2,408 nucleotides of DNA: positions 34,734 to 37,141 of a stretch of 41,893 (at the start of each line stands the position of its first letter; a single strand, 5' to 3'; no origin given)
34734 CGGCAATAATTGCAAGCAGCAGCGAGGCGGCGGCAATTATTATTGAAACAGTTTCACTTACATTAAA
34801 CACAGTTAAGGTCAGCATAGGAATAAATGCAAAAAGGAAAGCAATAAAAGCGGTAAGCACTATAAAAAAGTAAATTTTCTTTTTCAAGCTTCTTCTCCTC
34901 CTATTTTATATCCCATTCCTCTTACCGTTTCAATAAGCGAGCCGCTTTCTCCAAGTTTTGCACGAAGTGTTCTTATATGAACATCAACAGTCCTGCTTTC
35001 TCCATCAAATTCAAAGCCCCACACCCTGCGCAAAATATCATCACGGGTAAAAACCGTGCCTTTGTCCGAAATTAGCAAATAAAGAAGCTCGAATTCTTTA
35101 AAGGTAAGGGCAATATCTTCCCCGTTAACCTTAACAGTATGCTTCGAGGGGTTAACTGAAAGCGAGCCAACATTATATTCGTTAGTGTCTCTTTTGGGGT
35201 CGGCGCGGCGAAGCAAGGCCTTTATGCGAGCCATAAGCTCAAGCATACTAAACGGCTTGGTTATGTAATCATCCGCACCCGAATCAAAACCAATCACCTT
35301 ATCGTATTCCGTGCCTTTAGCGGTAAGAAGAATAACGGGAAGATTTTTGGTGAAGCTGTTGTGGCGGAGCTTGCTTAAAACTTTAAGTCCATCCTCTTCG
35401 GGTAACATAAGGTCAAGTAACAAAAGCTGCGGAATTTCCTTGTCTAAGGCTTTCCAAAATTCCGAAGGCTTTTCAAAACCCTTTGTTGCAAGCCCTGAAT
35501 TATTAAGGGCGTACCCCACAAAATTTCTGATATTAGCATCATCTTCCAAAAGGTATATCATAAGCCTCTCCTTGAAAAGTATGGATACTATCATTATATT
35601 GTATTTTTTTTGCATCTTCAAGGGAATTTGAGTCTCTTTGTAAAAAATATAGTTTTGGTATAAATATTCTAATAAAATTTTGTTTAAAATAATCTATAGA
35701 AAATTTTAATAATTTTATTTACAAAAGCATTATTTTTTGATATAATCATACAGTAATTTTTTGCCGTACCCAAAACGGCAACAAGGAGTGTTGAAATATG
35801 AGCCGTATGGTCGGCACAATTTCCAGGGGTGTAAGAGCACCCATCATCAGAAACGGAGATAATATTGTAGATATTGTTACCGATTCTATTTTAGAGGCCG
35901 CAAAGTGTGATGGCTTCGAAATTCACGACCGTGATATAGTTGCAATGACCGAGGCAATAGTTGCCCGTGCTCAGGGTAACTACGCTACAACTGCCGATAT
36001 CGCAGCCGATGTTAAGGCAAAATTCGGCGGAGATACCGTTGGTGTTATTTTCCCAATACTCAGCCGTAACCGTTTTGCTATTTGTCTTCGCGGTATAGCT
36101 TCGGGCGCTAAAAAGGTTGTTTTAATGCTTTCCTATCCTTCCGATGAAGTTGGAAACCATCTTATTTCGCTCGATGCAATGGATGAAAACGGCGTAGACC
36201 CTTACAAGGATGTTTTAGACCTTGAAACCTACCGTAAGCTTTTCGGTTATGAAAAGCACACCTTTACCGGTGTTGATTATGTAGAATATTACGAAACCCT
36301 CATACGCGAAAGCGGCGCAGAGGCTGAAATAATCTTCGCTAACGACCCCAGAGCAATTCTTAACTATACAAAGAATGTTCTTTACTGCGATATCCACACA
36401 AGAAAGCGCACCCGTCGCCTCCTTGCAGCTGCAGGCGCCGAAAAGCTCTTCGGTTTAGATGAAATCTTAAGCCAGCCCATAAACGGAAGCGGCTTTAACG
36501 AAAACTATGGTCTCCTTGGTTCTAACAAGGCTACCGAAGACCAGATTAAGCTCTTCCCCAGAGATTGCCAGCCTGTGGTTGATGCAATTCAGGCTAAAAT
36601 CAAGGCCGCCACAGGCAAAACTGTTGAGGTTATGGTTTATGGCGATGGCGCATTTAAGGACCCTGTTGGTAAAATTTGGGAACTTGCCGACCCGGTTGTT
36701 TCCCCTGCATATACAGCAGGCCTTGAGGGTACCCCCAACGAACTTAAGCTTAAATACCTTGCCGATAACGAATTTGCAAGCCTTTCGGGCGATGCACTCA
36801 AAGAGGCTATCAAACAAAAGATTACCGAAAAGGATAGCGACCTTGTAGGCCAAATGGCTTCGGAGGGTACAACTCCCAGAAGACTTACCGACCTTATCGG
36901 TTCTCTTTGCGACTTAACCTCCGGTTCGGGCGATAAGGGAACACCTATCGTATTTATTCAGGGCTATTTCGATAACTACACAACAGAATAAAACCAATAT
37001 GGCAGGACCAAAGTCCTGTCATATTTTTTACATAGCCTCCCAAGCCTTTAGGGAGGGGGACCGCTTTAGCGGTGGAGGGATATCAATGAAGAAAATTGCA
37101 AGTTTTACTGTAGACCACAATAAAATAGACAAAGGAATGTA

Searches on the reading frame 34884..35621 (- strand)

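Call 23: search_protein_families(library=pfam, proteins=[window:34884-35621:-], max_evalue=0.001)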
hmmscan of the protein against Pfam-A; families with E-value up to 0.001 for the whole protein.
window:34884-35621:- (245 aa): 2 families
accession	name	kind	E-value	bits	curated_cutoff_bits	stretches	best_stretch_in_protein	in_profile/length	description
PF00486.34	Trans_reg_C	-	8.8e-27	93.4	26.2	1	167-239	1-76/77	Transcriptional regulatory protein, C terminal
PF00072.30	Response_reg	-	9.9e-23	80.9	30.2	1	22-134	1-111/111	Response regulator receiver domain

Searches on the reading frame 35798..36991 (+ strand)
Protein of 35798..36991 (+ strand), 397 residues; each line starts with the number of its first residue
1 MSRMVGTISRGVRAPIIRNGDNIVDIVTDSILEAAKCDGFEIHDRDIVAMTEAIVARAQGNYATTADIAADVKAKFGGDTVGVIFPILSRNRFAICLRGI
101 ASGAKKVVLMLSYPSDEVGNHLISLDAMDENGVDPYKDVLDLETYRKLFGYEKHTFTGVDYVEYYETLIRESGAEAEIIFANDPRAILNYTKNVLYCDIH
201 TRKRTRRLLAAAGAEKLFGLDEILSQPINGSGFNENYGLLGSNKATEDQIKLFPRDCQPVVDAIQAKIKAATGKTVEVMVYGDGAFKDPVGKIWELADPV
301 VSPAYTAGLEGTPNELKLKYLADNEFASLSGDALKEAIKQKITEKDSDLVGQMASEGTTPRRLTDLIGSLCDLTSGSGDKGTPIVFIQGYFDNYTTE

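Call 23: search_protein_families(library=pfam, proteins=[window:35798-36991:+], max_evalue=0.001)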
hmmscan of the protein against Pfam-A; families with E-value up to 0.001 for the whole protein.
window:35798-36991:+ (397 aa): 1 family
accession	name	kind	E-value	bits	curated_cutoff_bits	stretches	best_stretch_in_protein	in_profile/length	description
PF01996.21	F420_ligase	-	8.7e-59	199.1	25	1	11-389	1-218/218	F420-0:Gamma-glutamyl ligase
